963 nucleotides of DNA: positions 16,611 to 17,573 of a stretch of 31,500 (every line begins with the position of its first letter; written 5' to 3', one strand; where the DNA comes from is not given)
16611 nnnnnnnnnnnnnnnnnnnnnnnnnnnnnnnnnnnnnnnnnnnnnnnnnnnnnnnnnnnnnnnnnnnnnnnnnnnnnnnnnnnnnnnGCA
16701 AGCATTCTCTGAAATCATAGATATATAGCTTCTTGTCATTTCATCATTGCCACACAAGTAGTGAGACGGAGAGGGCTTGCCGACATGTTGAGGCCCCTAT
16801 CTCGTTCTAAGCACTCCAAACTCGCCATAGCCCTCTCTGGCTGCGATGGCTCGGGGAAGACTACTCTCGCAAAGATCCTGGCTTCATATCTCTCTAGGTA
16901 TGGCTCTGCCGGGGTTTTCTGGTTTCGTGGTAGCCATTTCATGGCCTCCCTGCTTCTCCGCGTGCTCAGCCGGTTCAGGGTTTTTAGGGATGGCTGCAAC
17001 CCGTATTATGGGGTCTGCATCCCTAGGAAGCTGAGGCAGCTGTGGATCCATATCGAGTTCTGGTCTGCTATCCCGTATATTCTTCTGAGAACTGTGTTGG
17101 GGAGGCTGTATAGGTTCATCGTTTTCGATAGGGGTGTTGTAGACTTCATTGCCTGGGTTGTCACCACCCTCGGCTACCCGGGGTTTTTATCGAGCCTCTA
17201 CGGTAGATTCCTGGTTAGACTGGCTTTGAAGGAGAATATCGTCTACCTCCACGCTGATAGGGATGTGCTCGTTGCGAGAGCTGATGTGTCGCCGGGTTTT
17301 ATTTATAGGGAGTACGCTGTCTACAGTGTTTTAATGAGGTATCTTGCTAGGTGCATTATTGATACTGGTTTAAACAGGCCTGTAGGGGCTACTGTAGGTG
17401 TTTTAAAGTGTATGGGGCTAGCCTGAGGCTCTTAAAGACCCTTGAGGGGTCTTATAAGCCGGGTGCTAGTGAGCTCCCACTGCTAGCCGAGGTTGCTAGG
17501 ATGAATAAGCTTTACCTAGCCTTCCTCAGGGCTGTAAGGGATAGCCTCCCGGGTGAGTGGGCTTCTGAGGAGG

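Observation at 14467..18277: Five-gene module: two P-loop kinase-like proteins, HAD-IB phosphatase, NDxxD membrane protein and NTP_transf_5-like nucleotidyltransferase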

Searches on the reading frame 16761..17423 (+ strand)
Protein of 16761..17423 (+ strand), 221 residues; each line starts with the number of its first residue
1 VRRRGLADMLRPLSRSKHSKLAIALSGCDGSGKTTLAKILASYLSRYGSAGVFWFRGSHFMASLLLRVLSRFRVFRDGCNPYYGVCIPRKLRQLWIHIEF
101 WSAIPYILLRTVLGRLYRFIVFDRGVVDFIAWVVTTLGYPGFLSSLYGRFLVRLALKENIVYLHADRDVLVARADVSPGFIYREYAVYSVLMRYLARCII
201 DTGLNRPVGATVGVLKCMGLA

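Call 3: search_protein_families(library=pfam, proteins=[window:16761-17423:+], max_evalue=1)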
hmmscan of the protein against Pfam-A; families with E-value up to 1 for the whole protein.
window:16761-17423:+ (221 aa): 19 families
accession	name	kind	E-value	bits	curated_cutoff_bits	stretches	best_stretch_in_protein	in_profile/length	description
PF13521.12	AAA_28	-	9.4e-05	23.1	27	1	23-43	2-22/164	AAA domain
PF13238.12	AAA_18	-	0.0017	19.2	29.4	1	23-48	1-25/128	AAA domain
PF13191.12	AAA_16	-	0.0026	18.7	32.6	1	6-79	12-83/167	AAA ATPase domain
PF06414.18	Zeta_toxin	-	0.0073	16.2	22.3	1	16-49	12-45/199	Zeta toxin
PF13401.12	AAA_22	-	0.0082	16.9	27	1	19-50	4-34/130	AAA domain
PF02223.23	Thymidylate_kin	-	0.01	16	27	1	27-50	3-26/185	Thymidylate kinase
PF24883.2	NPHP3_N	-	0.012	16.3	24.8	1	19-55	21-57/164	Nephrocystin 3, N-terminal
PF00004.35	AAA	-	0.014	16.3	21.2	1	24-61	2-35/131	ATPase family associated with various cellular activities (AAA)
PF20720.3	nSTAND3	-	0.02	15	27.2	1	23-46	20-43/155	Novel STAND NTPase 3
PF00005.33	ABC_tran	-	0.021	15.9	25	1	21-46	12-37/137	ABC transporter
PF01202.28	SKI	-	0.027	15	22.1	0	30-46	2-18/159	Shikimate kinase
PF02367.23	TsaE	-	0.06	13.7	26.6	1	13-44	14-45/128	Threonylcarbamoyl adenosine biosynthesis protein TsaE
PF01583.26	APS_kinase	-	0.061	13.8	21.1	1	22-49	4-31/152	Adenylylsulphate kinase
PF00931.28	NB-ARC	-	0.08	12.6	23.5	1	12-39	11-37/248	NB-ARC domain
PF07693.20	KAP_NTPase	-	0.086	12.5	20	1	16-46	15-46/293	KAP family P-loop domain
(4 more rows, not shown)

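Call 4: search_protein_families(library=ncbifam, proteins=[window:16761-17423:+], max_evalue=1)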
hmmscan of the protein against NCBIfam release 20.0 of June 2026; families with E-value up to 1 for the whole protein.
window:16761-17423:+ (221 aa): 54 families (the best 25 are shown)
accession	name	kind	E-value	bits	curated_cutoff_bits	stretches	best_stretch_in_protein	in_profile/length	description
NF006746.0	PRK09270.1-5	subfamily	0.0013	17.7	250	1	16-65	17-67/210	nucleoside/nucleotide kinase family protein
TIGR00041.1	DTMP_kinase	equivalog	0.0029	17.3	83.25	1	22-51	6-35/196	dTMP kinase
NF007601.2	PRK10247.1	equivalog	0.0029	17.1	292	1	9-58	16-63/204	iron efflux ABC transporter ATP-binding subunit FetA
TIGR02173.1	cyt_kin_arch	equivalog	0.0059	16.6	102.1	1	22-51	2-32/169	(d)CMP kinase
TIGR02397.1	dnaX_nterm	equivalog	0.0094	15.2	250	1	17-44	33-60/355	DNA polymerase III subunit gamma/tau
NF011692.0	PRK15112.1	equivalog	0.013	15.1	452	1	3-44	23-64/269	putrescine export ABC transporter ATP-binding protein SapF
NF008105.0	PRK10851.1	equivalog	0.017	13.8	502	1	10-57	18-63/362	sulfate/thiosulfate ABC transporter ATP-binding protein CysA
TIGR02769.1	nickel_nikE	equivalog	0.019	14.4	332.55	1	4-58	21-73/265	nickel import ATP-binding protein NikE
TIGR01189.1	ccmA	equivalog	0.022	14.5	131.6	1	3-44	9-50/198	heme ABC exporter ATP-binding protein CcmA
NF045998.1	cleave_ABC_plasm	equivalog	0.022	13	500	1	23-47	496-520/673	Mbov_0121 family peptidase domain-containing ABC transporter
NF040873.1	AztA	equivalog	0.03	13.9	220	1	9-45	7-43/191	zinc ABC transporter ATP-binding protein AztA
NF006015.0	PRK08154.1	subfamily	0.037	13.2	204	1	6-43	122-159/314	anaerobic benzoate catabolism transcriptional regulator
NF010404.0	PRK13830.1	subfamily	0.038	11.7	810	1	26-67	462-503/818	conjugal transfer protein TrbE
NF003012.0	PRK03839.1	equivalog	0.07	13.1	152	1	22-44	2-24/180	putative kinase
NF010335.0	PRK13764.1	equivalog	0.075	11.5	340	1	17-48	260-291/613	ATPase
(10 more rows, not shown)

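Call 58: search_solved_structures(query=A5, max_evalue=1, show_alignments=2)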
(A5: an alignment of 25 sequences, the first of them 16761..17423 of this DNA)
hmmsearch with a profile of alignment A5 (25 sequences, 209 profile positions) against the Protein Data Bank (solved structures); distinct sequences matched with E-value up to 1: 139 (the best 60 are shown).
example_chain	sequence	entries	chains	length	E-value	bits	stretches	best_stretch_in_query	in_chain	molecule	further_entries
9d2f_A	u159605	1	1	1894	7.6e-07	32.6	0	9-31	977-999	Adenylate kinase 9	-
6i27_A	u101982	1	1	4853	8.9e-06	29.1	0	6-39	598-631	Midasin,Midasin,Midasin,Midasin,Midasin,Midasin,Midasin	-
6i26_A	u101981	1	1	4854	9e-06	29.1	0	6-39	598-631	Midasin,Midasin,Midasin,Midasin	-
6hyp_A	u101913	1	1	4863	9e-06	29.1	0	6-39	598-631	Midasin,Midasin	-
5jcs_s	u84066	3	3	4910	9.2e-06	29.1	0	6-39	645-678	Midasin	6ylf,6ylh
6c2u_A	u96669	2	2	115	1.7e-05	28.2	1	5-37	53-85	phosphate-loop protein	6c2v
9fqr_Xf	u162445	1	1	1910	7.1e-05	26.2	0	9-31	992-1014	Cilia- and flagella-associated protein 276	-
5xbh_A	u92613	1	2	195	9.2e-05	25.8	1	9-42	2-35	Thymidylate kinase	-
2pbr_A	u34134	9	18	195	0.0001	25.6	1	9-42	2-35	Thymidylate kinase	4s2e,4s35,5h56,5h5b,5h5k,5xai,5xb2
5xb5_A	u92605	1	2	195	0.00014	25.2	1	9-42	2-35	Thymidylate kinase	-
3hjn_A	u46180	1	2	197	0.00032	24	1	10-39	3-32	Thymidylate kinase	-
4loa_A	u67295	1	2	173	0.00076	22.8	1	7-31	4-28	De-novo design amidase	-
3c8u_A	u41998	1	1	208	0.0018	21.6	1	8-53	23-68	Fructokinase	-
1via_A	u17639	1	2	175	0.002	21.4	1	7-31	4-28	shikimate kinase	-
3ld9_A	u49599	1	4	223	0.0021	21.3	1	8-34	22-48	Thymidylate kinase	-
3adb_A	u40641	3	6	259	0.003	20.8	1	4-40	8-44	L-seryl-tRNA(Sec) kinase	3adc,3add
2axp_A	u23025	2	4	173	0.013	18.7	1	107-202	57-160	hypothetical protein BSU20280 | SPBc2 prophage-derived uncharacterized protein yorR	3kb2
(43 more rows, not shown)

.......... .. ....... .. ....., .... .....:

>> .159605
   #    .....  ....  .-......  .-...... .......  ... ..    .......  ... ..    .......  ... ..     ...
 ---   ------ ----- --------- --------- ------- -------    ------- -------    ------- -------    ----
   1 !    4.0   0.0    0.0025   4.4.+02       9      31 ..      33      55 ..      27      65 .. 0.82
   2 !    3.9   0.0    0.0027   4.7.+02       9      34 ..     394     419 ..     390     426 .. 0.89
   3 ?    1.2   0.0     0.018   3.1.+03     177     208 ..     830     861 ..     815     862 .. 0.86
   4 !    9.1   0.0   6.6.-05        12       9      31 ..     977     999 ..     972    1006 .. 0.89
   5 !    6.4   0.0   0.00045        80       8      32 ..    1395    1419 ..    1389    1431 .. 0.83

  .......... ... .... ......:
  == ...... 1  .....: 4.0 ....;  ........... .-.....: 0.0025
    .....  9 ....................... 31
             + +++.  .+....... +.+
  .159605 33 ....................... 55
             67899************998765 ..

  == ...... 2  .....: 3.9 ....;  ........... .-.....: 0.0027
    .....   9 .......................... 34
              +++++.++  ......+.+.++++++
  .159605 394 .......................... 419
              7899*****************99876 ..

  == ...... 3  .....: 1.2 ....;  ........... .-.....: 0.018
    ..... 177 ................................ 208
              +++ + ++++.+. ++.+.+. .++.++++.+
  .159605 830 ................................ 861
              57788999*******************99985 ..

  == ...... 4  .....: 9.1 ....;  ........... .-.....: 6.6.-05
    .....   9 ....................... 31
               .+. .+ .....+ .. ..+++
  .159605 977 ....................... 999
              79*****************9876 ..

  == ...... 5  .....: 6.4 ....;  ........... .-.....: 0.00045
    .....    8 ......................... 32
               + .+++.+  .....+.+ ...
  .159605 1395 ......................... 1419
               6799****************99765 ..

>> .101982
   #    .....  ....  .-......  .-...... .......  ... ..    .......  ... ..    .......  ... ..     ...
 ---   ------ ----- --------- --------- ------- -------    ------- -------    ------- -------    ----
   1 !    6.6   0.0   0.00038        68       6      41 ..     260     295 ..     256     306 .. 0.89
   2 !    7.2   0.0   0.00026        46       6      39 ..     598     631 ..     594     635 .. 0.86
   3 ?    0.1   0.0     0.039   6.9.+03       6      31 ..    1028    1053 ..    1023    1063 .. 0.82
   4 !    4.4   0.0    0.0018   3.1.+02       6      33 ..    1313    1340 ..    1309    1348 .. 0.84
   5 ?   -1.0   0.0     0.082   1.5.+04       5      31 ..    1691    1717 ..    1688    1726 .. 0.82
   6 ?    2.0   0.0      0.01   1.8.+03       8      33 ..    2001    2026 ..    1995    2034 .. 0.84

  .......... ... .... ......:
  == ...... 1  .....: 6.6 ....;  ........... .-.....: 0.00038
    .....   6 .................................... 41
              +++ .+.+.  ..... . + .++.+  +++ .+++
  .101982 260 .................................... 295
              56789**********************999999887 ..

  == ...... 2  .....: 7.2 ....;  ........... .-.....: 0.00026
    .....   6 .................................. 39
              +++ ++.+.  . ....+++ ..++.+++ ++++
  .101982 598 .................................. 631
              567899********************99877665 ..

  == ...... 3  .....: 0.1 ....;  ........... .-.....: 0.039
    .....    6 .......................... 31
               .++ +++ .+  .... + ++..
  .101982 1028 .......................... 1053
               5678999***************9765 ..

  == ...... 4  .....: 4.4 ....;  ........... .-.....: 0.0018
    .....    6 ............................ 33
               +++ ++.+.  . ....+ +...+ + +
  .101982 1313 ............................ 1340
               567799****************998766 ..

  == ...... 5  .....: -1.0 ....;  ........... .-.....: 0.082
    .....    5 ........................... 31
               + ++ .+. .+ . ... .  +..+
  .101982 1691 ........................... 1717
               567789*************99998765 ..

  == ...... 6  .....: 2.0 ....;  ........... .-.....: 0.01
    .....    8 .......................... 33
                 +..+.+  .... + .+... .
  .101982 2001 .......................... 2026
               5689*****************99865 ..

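Call 82: search_protein_families(library=pfam, alignment_id=A5, max_evalue=0.01)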
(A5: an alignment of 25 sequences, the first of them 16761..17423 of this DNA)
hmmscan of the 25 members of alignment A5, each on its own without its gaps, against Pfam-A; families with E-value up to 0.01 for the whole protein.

A. member 1, window:16761-17423:+ (221 aa): 5 families
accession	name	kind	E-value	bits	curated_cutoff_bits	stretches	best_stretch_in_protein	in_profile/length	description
PF13521.12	AAA_28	-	9.4e-05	23.1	27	1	23-43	2-22/164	AAA domain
PF13238.12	AAA_18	-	0.0017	19.2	29.4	1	23-48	1-25/128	AAA domain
PF13191.12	AAA_16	-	0.0026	18.7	32.6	1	6-79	12-83/167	AAA ATPase domain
PF06414.18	Zeta_toxin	-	0.0073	16.2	22.3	0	16-49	12-45/199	Zeta toxin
PF13401.12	AAA_22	-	0.0082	16.9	27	0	19-50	4-34/130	AAA domain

B. families by the number of members that match (of 25 scanned): 28 families (the first 25 are shown)
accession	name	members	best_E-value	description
PF13521.12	AAA_28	21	2.6e-06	AAA domain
PF13191.12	AAA_16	15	5.3e-05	AAA ATPase domain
PF13238.12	AAA_18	15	6.2e-05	AAA domain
PF20720.3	nSTAND3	10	0.00012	Novel STAND NTPase 3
PF02223.23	Thymidylate_kin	7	8.2e-05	Thymidylate kinase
PF13401.12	AAA_22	5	6.6e-06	AAA domain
PF00004.35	AAA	4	2.9e-06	ATPase family associated with various cellular activities (AAA)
PF01583.26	APS_kinase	3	0.00051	Adenylylsulphate kinase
PF06414.18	Zeta_toxin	3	0.00098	Zeta toxin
PF00005.33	ABC_tran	3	0.0017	ABC transporter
PF13671.12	AAA_33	2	0.00014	AAA domain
PF01656.29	CbiA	2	0.0017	CobQ/CobB/MinD/ParA nucleotide binding domain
PF00448.28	SRP54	2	0.0029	SRP54-type protein, GTPase domain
PF08298.17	AAA_PrkA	2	0.0054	PrkA AAA domain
PF02224.24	Cytidylate_kin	1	1.1e-06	Cytidylate kinase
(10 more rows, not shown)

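Call 83: search_protein_families(library=padloc, proteins=[window:16761-17423:+], max_evalue=0.01)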
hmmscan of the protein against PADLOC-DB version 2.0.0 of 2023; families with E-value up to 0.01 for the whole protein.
window:16761-17423:+ (221 aa): 1 family
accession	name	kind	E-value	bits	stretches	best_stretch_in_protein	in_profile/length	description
PDLC02911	VakA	-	8e-05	21.3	1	22-43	4-25/163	-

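Call 85: search_solved_structures(query=A9, max_evalue=0.05, show_alignments=3)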
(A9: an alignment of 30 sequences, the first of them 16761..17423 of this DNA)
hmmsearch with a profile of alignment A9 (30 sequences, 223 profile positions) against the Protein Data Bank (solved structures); distinct sequences matched with E-value up to 0.05: 423 (the best 60 are shown).
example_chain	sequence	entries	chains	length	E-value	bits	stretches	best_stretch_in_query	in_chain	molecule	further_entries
3adb_A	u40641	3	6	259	1.8e-14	57.6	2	117-217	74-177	L-seryl-tRNA(Sec) kinase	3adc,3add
5xbh_A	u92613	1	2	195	6.1e-14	55.9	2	12-44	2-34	Thymidylate kinase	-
2pbr_A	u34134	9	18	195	8.1e-14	55.5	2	12-44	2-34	Thymidylate kinase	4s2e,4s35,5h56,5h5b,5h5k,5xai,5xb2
3a4l_A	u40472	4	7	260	2.1e-13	54.2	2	117-217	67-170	L-seryl-tRNA(Sec) kinase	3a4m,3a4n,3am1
5xb5_A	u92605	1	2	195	6.2e-13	52.6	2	12-44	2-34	Thymidylate kinase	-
9d2f_A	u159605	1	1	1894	6.7e-13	52.5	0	12-34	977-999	Adenylate kinase 9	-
3cmu_A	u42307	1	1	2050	6.3e-12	49.3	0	10-42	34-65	Protein recA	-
5jcs_s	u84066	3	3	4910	2e-11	47.7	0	6-42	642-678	Midasin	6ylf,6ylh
6i27_A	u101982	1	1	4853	2.1e-11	47.7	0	6-42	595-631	Midasin,Midasin,Midasin,Midasin,Midasin,Midasin,Midasin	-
6i26_A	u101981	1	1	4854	2.1e-11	47.7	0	6-42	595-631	Midasin,Midasin,Midasin,Midasin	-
6hyp_A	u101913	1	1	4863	2.1e-11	47.6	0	6-42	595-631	Midasin,Midasin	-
3hjn_A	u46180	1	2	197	7.6e-11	45.8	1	12-44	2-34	Thymidylate kinase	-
9fqr_Xf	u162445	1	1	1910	1.2e-10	45.1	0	12-36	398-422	Cilia- and flagella-associated protein 276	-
6c2u_A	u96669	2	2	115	3.2e-10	43.7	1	6-41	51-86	phosphate-loop protein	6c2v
3cmt_A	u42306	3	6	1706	8.5e-10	42.4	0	10-42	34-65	Protein recA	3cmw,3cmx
2axp_A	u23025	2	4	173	3.5e-09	40.3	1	102-220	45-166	hypothetical protein BSU20280 | SPBc2 prophage-derived uncharacterized protein yorR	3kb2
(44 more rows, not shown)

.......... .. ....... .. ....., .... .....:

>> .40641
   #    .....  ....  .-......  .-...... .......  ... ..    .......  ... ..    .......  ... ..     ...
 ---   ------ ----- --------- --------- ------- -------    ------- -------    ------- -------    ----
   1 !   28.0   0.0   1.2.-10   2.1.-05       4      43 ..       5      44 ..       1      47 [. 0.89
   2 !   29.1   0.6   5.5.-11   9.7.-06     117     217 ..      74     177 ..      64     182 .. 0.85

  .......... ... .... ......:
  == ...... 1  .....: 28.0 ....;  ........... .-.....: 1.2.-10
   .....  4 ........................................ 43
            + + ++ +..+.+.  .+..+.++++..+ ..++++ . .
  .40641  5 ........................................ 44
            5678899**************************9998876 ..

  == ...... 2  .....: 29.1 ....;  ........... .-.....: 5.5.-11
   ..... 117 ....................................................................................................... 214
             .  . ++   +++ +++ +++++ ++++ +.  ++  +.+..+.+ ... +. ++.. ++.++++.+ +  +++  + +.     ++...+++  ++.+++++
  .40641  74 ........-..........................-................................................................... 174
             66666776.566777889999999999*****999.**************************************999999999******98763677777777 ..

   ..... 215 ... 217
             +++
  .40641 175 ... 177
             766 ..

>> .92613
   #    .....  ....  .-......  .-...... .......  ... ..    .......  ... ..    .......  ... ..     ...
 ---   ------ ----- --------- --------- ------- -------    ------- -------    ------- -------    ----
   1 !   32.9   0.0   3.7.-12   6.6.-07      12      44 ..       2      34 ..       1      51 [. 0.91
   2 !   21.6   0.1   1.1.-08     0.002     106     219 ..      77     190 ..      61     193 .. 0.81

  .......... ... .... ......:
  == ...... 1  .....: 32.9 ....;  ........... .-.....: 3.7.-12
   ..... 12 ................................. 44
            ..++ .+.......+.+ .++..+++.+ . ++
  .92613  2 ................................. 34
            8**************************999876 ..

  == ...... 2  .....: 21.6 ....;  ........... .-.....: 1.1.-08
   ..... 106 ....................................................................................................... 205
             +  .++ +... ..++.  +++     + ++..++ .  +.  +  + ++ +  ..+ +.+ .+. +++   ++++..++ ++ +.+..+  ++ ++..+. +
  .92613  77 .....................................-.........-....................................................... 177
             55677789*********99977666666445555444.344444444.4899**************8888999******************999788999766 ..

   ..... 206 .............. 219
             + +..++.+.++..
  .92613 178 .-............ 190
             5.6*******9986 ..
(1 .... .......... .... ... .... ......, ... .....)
